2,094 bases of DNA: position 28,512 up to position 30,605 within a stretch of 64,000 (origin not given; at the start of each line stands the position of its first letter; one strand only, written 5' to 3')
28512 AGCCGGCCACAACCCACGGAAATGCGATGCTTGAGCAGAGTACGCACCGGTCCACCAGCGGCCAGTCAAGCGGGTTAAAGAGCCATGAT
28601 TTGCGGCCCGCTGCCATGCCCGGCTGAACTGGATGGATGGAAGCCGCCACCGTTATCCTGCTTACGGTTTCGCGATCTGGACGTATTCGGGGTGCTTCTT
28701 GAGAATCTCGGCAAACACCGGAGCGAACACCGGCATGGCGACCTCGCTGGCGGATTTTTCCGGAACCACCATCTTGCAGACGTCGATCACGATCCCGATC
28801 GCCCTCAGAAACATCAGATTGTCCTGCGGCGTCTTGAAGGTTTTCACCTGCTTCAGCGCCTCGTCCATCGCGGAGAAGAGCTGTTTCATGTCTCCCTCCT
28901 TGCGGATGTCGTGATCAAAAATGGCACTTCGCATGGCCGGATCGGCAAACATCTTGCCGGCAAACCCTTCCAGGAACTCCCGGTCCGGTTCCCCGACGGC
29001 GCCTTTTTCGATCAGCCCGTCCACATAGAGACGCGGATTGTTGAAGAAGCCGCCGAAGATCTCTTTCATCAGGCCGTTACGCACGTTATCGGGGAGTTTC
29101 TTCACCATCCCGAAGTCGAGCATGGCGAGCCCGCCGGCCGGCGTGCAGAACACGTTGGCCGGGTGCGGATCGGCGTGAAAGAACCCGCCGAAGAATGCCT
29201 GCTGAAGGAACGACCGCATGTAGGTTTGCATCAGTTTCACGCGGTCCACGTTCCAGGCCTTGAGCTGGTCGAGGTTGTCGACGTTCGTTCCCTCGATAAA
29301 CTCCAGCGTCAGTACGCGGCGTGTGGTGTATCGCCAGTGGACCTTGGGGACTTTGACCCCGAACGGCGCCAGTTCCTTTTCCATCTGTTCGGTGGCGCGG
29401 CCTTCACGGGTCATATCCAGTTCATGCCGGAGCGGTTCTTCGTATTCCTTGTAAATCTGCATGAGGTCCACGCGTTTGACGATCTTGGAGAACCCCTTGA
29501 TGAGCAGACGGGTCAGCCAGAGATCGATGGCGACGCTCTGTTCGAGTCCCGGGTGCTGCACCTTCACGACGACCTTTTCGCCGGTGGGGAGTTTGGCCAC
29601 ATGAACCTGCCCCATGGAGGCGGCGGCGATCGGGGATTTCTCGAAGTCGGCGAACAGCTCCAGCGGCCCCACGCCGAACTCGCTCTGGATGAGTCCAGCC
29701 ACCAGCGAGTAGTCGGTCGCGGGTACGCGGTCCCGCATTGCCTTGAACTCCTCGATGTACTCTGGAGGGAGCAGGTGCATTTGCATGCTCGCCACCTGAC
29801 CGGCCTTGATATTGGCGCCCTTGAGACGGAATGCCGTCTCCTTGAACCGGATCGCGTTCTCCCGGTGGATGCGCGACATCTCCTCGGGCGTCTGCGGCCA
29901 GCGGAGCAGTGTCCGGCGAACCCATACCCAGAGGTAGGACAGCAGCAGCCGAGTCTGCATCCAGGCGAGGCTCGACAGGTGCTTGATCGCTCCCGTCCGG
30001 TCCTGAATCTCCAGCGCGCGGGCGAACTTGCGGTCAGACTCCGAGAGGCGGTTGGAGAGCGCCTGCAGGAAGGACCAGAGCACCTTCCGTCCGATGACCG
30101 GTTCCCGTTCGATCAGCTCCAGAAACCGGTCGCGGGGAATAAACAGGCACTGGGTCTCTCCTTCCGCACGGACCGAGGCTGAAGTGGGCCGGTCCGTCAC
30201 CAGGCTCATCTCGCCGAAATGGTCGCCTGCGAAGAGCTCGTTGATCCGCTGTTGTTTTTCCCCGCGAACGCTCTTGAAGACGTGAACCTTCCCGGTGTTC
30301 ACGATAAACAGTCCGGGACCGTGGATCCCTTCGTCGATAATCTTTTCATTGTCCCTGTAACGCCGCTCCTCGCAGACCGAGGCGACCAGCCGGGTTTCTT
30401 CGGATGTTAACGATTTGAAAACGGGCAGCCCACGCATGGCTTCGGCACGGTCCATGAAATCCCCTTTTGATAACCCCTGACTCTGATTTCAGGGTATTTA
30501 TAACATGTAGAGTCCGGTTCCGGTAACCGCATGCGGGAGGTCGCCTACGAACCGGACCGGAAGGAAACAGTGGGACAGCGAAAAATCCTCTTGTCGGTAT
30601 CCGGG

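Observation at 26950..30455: Operon pairing a membrane adenylate cyclase with a cNMP-binding-domain UbiB/ABC1-kinase fusion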

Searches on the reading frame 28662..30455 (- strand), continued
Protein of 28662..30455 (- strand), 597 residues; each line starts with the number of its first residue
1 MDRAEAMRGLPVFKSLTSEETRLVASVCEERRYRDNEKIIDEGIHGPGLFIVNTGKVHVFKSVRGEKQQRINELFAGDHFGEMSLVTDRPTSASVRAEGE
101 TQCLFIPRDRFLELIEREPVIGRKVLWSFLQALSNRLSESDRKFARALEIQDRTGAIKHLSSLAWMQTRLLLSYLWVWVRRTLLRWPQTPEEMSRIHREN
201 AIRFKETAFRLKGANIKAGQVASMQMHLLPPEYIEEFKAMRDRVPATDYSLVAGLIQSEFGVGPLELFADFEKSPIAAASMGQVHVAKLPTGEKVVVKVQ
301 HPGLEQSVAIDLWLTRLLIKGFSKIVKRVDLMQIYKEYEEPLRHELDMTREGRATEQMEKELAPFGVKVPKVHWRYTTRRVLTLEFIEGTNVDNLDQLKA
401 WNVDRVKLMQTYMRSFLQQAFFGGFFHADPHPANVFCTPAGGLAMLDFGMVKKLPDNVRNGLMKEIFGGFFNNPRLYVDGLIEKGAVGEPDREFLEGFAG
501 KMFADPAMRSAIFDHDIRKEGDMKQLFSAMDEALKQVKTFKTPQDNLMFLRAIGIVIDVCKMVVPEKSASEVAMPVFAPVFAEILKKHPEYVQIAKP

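Call 60: fold_search(model_id=the predicted structure, library=pdb)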
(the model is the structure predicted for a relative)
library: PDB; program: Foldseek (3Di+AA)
matches with E <= 10: 1995; with E <= 0.001: 1409
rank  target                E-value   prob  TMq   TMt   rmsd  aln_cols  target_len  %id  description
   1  7udq_B                1.1e-17  1.00  0.50  0.75   5.5       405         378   20  Crystal structure of COQ8A-CA157 inhibitor complex in space group P1 (released 2023-01-18)
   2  7udq_A                1.9e-16  1.00  0.49  0.75   5.6       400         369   19  Crystal structure of COQ8A-CA157 inhibitor complex in space group P1 (released 2023-01-18)
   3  5i35                  2.6e-16  1.00  0.50  0.74   5.4       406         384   18  Structure of the Human mitochondrial kinase COQ8A R611K with AMPPNP (Cerebellar Ataxia and Ubiquinone Deficiency Through (released 2016-08-17)
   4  7udp                  5.1e-16  1.00  0.49  0.73   5.7       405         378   18  Crystal structure of COQ8A-CA157 inhibitor complex in space group C2 (released 2023-01-18)
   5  7cyr                  1.9e-15  1.00  0.45  0.64   6.5       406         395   20  The closed conformation of MSMEG_1954 from Mycobacterium smegmatis (released 2021-12-08)
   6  4ped                  2.3e-15  1.00  0.47  0.69   6.1       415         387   19  Mitochondrial ADCK3 employs an atypical protein kinase-like fold to enable coenzyme Q biosynthes (released 2014-11-19)
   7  7cz2                  2.1e-14  1.00  0.42  0.74   5.6       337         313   22  The complex structure of MSMEG_1954-ADP from Mycobacterium smegmatis (released 2021-12-08)
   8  7t4v_B                7.5e-14  1.00  0.20  0.25  20.5       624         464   14  Crystal Structure of cGMP-dependent Protein Kinase (released 2023-06-14)
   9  5yk0                  8.3e-14  1.00  0.41  0.58  10.1       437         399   18  The complex structure of Rv3197-ADP from Mycobacterium tuberculosis (released 2018-02-07)
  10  5yk1                  8.3e-14  1.00  0.40  0.56  10.5       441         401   17  The complex structure of Rv3197-AMPPNP from Mycobacterium tuberculosis (released 2018-02-07)
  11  5yjz                  9.2e-14  1.00  0.40  0.57  10.5       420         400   21  The native crystal structure of Rv3197 from Mycobacterium tuberculosis (released 2018-02-07)
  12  7t4t_A                1.5e-13  1.00  0.21  0.26  25.4       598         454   14  Crystal Structure of cGMP-dependent Protein Kinase (released 2023-06-14)
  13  5yk2                  2.6e-13  1.00  0.39  0.56  11.0       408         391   20  The complex structure of Rv3197-erythromycin from Mycobacterium tuberculosis (released 2018-02-07)
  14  7t4u_A                5.8e-13  1.00  0.22  0.28  22.0       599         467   13  Crystal Structure of cGMP-dependent Protein Kinase (released 2023-06-14)
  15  7t4t_B                5.8e-13  1.00  0.22  0.27  24.3       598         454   14  Crystal Structure of cGMP-dependent Protein Kinase (released 2023-06-14)
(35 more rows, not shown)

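Call 61: search_protein_families(library=padloc, proteins=[window:28662-30455:-], max_evalue=0.01)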
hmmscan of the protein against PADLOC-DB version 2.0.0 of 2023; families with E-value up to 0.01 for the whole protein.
window:28662-30455:- (597 aa): 13 families
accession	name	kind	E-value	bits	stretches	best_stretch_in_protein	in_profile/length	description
PDLC00731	Effector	-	5.2e-09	33.5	1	24-142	36-146/306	TIR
PDLC02371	PycTIR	-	9e-09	33.1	1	24-140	33-141/288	-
PDLC00732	Effector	-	9.1e-09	32.6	1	22-141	30-141/301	TIR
PDLC04044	PD-T4-6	-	2.7e-07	28.1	1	375-454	108-189/372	-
PDLC04042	PD-T4-6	-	1e-06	26.6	1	348-457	56-162/292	-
PDLC04064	PD-T4-6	-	4.2e-05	20.7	1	382-453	97-168/369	-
PDLC04061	PD-T4-6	-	0.00078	17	1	382-456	97-172/510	-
PDLC04051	PD-T4-6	-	0.00097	16.2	1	381-456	111-189/476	-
PDLC00734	PycC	-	0.0016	15.6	1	18-140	20-142/374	Pycsar cyclase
PDLC04052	PD-T4-6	-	0.0021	15.3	1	384-457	92-166/496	-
PDLC04054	PD-T4-6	-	0.0025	15.3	1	381-458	87-165/347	-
PDLC04055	PD-T4-6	-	0.0027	14.5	1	367-452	133-220/496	-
PDLC04039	PD-T4-6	-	0.0052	13.8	1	382-456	91-166/458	-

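Call 65: find_homologous_proteins(query=P0122, max_evalue=0.00001)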
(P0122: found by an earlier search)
Query P0122 (385 aa): 413 proteins with E <= 0.00001 among 8000 candidates; the best 120 are listed.
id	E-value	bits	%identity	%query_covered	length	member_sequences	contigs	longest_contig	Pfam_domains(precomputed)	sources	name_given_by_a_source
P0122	7.2e-252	853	100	100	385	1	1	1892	PF21851.3,PF22000.3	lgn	-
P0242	3.9e-62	229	46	75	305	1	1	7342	PF21851.3,PF22000.3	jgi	jgi:hypothetical protein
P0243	4.0e-62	229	45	77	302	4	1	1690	PF21851.3,PF22000.3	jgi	jgi:hypothetical protein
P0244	6.3e-62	228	43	76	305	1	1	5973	PF21851.3,PF22000.3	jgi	jgi:hypothetical protein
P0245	1.3e-61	227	43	76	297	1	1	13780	PF21851.3,PF22000.3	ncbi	ncbi:MAG: hypothetical protein AB1405_07410 [Bdellovibrionota bacterium]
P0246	1.4e-61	227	47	75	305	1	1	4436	PF21851.3,PF22000.3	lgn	-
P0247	1.5e-61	227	46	76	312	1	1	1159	PF21851.3,PF22000.3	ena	-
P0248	2.6e-61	226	47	72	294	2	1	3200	PF21851.3,PF22000.3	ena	-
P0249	3.0e-61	226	46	75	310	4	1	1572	PF21851.3,PF22000.3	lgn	-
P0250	6.7e-61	224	45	77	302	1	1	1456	PF21851.3,PF22000.3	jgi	jgi:hypothetical protein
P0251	2.8e-60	222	46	75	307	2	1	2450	PF21851.3,PF22000.3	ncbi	-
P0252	4.9e-60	222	46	76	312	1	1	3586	PF21851.3,PF22000.3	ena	-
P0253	7.8e-60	221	47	75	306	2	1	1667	PF21851.3,PF22000.3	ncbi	-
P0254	1.3e-59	220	47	72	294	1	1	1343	PF21851.3,PF22000.3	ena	-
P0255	2.6e-59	219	46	72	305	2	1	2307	PF21851.3,PF22000.3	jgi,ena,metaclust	metaclust:\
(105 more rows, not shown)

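Call 72: find_encoding_contigs(protein=P0007, flank=8000, max_places=2)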
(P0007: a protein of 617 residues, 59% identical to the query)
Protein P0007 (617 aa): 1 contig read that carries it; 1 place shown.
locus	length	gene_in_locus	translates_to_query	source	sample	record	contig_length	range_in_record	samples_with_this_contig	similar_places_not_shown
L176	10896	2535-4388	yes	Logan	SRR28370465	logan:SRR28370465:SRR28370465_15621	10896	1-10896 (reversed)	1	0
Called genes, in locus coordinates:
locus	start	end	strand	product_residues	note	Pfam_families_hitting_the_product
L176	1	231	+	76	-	?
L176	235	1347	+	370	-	PF00924:MS_channel_2nd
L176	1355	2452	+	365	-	PF13409:GST_N_2, PF13417:GST_N_3, PF00043:GST_C (weak)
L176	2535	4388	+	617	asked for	PF00027:cNMP_binding, PF03109:ABC1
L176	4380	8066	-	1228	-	PF00580:UvrD-helicase, PF13245:AAA_19 (faint), PF13361:UvrD_C, PF13538:UvrD_C_2 (faint)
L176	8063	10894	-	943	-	?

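Call 73: predict_structure(alignment_id=A2)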
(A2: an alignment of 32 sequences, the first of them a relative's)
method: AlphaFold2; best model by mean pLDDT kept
length: 385 residues; sequences in the alignment: 32
mean_pLDDT: 82.6   pTM: 0.78
mean pLDDT of the five models: 82.6, 82.5, 82.2, 82.1, 81.9
residues with pLDDT >= 90: 266; 70-90: 33; 50-70: 11; < 50: 75
segments of 3 or more residues with pLDDT < 50: 308-365, 371-385
pLDDT, mean of each block of 10 residues (from residue 1): 97 95 96 97 96 97 94 90 95 95 95 97 97 97 96 97 86 98 97 97 91 96 90 79 96 96 96 95 90 95 59 38 36 31 37 39 46 36 44
secondary structure, 60 per line:
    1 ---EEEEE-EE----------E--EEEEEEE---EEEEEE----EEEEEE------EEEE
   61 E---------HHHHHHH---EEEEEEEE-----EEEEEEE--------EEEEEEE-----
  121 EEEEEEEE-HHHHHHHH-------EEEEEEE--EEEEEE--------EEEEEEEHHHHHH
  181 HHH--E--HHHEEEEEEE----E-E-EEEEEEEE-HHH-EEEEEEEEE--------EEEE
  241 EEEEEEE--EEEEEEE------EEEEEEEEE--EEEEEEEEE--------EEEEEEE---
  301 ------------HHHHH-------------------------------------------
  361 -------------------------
elements in order: E4-8 E25-31 E35-40 E45-50 E57-61 H71-77 E81-88 E94-100 E109-115 E121-128 H130-137 E145-151 E154-159 E168-174 H175-183 E192-198 E207-214 E220-228 E237-247 E250-256 E263-271 E274-282 E291-297 H313-317

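Call 75: fold_search(model_id=the predicted structure, library=pdb)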
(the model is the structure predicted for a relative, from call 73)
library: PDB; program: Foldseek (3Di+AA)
matches with E <= 10: 1056; with E <= 0.001: 230
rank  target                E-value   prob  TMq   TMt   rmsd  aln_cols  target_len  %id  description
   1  6cvz_C                1.5e-06  1.00  0.31  0.34   7.9       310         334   10  Crystal structure of the WD40-repeat of RFWD3 (released 2018-06-27)
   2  7fh8                  1.6e-06  1.00  0.34  0.23   9.4       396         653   11  Friedel-Crafts alkylation enzyme CylK mutant H391A (released 2022-02-16)
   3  7ron                  2.1e-06  1.00  0.33  0.22  10.2       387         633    9  Crystal structure of the Friedel-Crafts alkylating enzyme CylK from Cylindospermum licheniforme (released 2022-03-23)
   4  8bmy_A                3.5e-06  1.00  0.32  0.36   9.3       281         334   10  Bacteroides thetaiotaomicron surface lipoprotein bound to cyanocobalamin (released 2023-08-16)
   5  3fvz                  3.8e-06  1.00  0.37  0.42   7.9       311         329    9  Structure of Peptidyl-alpha-hydroxyglycine alpha-Amidating Lyase (PAL) (released 2009-09-01)
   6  7fh7                  4.5e-06  1.00  0.33  0.23   9.5       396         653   11  Friedel-Crafts alkylation enzyme CylK mutant Y37F (released 2022-02-16)
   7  8p97_B                5.0e-06  1.00  0.32  0.36  10.7       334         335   10  BtuB3G3 bound to cyanocobalamin with disordered EL8 (released 2023-08-16)
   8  5c2v_B                5.8e-06  1.00  0.34  0.37   9.3       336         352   11  Kuenenia stuttgartiensis Hydrazine Synthase (released 2015-10-14)
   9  8suc                  9.3e-06  1.00  0.37  0.47   9.7       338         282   10  NHL-2 NHL domain (released 2024-05-08)
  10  8ptd                  1.0e-05  1.00  0.29  0.32   8.4       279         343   13  The surface-exposed lipo-protein of BtuG1 in complex with cyanocobalamin. (released 2024-07-24)
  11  7nyq_A                1.1e-05  1.00  0.37  0.50   7.9       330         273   10  Crystal structure of the Mei-P26 NHL domain (released 2022-05-04)
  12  7roo                  1.2e-05  1.00  0.34  0.23   9.1       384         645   10  Crystal structure of Friedel-Crafts alkylating enzyme CylK from Cylindospermum licheniforme with bromide (released 2022-03-23)
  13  9n0z_B                1.2e-05  1.00  0.35  0.32  11.6       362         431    8  PP2A-B55 Holoenzyme with B55i (released 2025-06-18)
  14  6cvz_A                1.3e-05  1.00  0.31  0.34   7.9       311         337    9  Crystal structure of the WD40-repeat of RFWD3 (released 2018-06-27)
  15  4v0n_F                1.3e-05  1.00  0.31  0.37  10.5       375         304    8  Crystal structure of BBS1N in complex with ARL6DN, soaked with mercury (released 2014-11-19)
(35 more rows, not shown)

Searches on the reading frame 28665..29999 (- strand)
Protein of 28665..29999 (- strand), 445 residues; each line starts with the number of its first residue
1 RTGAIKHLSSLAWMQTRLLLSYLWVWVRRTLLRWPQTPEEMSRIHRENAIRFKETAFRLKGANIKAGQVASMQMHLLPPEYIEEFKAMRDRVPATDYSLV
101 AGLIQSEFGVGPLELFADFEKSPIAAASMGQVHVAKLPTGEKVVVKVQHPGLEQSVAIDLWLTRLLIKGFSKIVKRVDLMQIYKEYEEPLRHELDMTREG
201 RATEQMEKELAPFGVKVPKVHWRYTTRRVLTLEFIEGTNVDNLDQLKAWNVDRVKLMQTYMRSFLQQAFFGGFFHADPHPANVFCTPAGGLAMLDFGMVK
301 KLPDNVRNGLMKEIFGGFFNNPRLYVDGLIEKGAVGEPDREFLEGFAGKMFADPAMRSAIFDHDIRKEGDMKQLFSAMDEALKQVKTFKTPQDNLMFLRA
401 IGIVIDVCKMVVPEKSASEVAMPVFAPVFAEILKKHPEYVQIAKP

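Call 50: search_solved_structures(query=window:28665-29999:-, max_evalue=0.001, show_alignments=1)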
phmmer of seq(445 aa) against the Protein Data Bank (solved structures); distinct sequences matched with E-value up to 0.001: 6.
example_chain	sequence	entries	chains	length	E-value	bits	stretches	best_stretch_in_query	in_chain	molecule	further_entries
9tvk_A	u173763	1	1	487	2.5e-23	86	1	45-353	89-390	Atypical kinase COQ8B, mitochondrial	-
5yjz_A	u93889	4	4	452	2.2e-22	82.9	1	56-427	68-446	Probable conserved ATP-binding protein ABC transporter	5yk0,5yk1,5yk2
7cy2_A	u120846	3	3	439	2.2e-21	79.6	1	57-426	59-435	ABC1 family protein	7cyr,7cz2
9tvn_A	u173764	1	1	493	1.4e-19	73.7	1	46-304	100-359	Atypical kinase COQ8A, mitochondrial - reconstructed tetrapod ancestor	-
4ped_A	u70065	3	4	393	4.8e-18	68.6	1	47-302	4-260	Chaperone activity of bc1 complex-like, mitochondrial | Atypical kinase COQ8A, mitochondrial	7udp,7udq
5i35_A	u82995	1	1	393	4.9e-18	68.5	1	47-302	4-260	Atypical kinase ADCK3, mitochondrial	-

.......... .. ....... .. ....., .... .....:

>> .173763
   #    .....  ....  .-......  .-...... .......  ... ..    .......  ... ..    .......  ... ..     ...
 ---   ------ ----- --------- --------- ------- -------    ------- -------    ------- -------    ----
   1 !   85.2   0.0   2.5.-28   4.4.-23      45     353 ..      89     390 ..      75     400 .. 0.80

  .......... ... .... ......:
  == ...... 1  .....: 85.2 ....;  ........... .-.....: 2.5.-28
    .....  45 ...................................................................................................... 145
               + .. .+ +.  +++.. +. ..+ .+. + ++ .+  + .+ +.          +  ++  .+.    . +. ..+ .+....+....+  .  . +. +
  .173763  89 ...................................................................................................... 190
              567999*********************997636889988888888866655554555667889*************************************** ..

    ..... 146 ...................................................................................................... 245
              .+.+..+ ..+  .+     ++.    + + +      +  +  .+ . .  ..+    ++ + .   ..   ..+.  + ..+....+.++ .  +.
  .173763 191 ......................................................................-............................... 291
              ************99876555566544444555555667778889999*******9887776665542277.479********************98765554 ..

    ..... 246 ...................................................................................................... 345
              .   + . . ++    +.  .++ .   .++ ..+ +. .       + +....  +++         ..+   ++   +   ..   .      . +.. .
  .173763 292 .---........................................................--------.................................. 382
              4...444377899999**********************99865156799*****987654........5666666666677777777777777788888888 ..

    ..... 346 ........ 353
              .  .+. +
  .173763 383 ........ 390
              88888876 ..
